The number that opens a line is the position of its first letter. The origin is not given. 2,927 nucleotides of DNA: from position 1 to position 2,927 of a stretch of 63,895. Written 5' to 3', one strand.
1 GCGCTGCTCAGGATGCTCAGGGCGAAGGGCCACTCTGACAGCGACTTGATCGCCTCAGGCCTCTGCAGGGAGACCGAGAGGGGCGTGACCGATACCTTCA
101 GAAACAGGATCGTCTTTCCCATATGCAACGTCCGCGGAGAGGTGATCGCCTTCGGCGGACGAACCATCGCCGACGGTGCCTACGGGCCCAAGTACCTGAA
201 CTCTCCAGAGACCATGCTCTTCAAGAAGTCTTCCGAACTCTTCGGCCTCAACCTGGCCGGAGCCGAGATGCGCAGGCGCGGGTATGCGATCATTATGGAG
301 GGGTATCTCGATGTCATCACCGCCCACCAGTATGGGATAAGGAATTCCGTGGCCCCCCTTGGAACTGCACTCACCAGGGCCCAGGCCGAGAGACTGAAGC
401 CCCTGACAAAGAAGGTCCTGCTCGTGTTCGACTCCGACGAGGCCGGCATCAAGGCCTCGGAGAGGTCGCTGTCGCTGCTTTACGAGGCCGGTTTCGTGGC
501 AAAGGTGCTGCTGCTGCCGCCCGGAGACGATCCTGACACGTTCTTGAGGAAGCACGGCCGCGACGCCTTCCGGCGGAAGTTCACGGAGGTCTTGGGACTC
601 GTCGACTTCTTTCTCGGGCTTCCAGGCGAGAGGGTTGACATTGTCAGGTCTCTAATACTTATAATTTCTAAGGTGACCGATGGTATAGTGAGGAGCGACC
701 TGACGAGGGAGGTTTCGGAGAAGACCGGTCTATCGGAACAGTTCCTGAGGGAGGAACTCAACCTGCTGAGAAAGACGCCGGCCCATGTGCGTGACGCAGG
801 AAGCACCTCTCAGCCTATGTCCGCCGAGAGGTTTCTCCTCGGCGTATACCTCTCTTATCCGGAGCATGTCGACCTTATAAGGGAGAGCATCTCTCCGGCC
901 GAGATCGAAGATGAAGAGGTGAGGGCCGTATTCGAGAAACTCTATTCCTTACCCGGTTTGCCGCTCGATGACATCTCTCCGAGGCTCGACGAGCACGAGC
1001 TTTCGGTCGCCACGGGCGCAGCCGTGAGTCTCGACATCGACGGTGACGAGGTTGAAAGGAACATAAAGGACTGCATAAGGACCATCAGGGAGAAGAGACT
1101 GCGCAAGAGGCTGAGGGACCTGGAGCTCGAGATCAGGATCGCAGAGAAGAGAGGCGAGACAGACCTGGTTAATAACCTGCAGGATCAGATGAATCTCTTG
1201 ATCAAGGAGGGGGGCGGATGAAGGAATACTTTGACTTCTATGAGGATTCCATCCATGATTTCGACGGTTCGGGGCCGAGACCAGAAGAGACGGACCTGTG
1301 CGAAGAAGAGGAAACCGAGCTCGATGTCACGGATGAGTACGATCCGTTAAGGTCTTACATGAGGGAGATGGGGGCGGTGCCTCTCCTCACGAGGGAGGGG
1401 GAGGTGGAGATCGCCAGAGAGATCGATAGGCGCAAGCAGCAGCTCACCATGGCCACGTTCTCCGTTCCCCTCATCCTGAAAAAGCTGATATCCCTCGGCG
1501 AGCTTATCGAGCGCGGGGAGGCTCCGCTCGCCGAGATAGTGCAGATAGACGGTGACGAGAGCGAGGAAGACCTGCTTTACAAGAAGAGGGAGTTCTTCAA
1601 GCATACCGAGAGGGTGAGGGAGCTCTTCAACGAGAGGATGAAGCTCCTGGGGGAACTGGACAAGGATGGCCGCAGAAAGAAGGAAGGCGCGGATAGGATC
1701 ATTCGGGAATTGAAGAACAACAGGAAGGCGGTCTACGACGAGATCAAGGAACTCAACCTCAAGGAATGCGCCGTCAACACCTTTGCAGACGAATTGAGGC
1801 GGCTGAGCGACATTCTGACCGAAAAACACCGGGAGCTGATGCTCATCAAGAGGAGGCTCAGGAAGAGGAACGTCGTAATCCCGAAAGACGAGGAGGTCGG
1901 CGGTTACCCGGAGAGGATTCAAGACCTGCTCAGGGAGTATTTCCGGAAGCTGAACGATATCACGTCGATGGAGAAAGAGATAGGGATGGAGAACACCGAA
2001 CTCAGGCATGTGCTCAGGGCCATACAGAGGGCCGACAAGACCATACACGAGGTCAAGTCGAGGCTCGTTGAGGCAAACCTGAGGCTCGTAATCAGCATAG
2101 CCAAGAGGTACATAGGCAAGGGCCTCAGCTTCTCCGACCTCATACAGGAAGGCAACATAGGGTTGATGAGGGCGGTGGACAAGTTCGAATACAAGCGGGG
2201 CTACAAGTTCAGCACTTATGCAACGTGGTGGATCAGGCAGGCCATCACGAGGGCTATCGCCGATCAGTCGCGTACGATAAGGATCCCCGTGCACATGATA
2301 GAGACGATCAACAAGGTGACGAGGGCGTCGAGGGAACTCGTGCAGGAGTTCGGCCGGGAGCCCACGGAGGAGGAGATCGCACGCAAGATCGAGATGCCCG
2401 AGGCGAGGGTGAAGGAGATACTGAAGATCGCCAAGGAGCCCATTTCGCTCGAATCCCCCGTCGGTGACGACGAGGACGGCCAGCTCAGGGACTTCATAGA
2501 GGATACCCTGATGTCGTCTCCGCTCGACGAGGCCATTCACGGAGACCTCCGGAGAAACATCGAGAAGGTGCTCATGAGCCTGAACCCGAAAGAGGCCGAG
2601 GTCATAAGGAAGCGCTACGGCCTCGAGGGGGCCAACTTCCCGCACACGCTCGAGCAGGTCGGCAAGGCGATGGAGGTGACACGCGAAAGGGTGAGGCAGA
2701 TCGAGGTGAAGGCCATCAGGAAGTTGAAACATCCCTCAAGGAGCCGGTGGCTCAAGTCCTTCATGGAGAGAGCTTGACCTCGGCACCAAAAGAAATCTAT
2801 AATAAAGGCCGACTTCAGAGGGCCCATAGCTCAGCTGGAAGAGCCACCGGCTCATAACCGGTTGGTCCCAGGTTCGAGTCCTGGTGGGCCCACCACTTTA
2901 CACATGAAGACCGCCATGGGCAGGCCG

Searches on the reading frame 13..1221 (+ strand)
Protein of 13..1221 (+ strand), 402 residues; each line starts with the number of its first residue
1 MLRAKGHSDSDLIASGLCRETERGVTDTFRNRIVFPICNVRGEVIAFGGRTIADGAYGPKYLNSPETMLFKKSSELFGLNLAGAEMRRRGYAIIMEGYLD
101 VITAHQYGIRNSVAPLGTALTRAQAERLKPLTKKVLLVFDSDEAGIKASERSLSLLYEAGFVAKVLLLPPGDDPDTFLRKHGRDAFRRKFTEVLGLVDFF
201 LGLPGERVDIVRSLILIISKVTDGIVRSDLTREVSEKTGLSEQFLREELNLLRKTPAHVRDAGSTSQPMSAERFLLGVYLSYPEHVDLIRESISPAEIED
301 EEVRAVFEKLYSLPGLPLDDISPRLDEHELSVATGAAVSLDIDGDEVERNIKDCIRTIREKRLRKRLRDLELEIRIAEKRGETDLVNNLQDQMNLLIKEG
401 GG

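Call 56: search_protein_families(library=pfam, proteins=[window:13-1221:+], max_evalue=0.00001)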
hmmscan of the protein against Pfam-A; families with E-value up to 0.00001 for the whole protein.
window:13-1221:+ (402 aa): 5 families
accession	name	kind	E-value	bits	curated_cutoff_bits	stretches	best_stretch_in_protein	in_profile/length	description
PF08275.17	DNAG_N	-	3e-24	86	26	1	2-82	47-127/128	DNA primase catalytic core, N-terminal domain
PF13155.12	Toprim_2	-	1e-21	77.5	22.1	1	93-178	1-88/88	Toprim-like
PF13662.12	Toprim_4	-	5.4e-16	59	25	1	91-165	2-83/85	Toprim domain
PF01751.28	Toprim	-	8.1e-09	36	23.1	1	93-157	3-81/96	Toprim domain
PF13362.12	Toprim_3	-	5.1e-06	27.3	27.2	0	92-184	2-95/95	Toprim domain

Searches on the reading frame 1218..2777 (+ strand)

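Call 56: search_protein_families(library=pfam, proteins=[window:1218-2777:+], max_evalue=0.00001)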
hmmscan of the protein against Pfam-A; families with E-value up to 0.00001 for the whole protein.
window:1218-2777:+ (519 aa): 4 families
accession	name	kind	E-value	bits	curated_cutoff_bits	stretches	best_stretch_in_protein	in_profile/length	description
PF04539.22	Sigma70_r3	-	1.6e-27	95.8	25.3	1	362-437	1-76/78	Sigma-70 region 3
PF04542.20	Sigma70_r2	-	9.5e-25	86.6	24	1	283-353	1-71/71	Sigma-70 region 2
PF04545.22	Sigma70_r4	-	1.3e-17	63.5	24.1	1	452-505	2-50/50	Sigma-70, region 4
PF00140.25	Sigma70_r1_2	-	1.3e-10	41.5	22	1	42-69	1-28/34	Sigma-70 factor, region 1.2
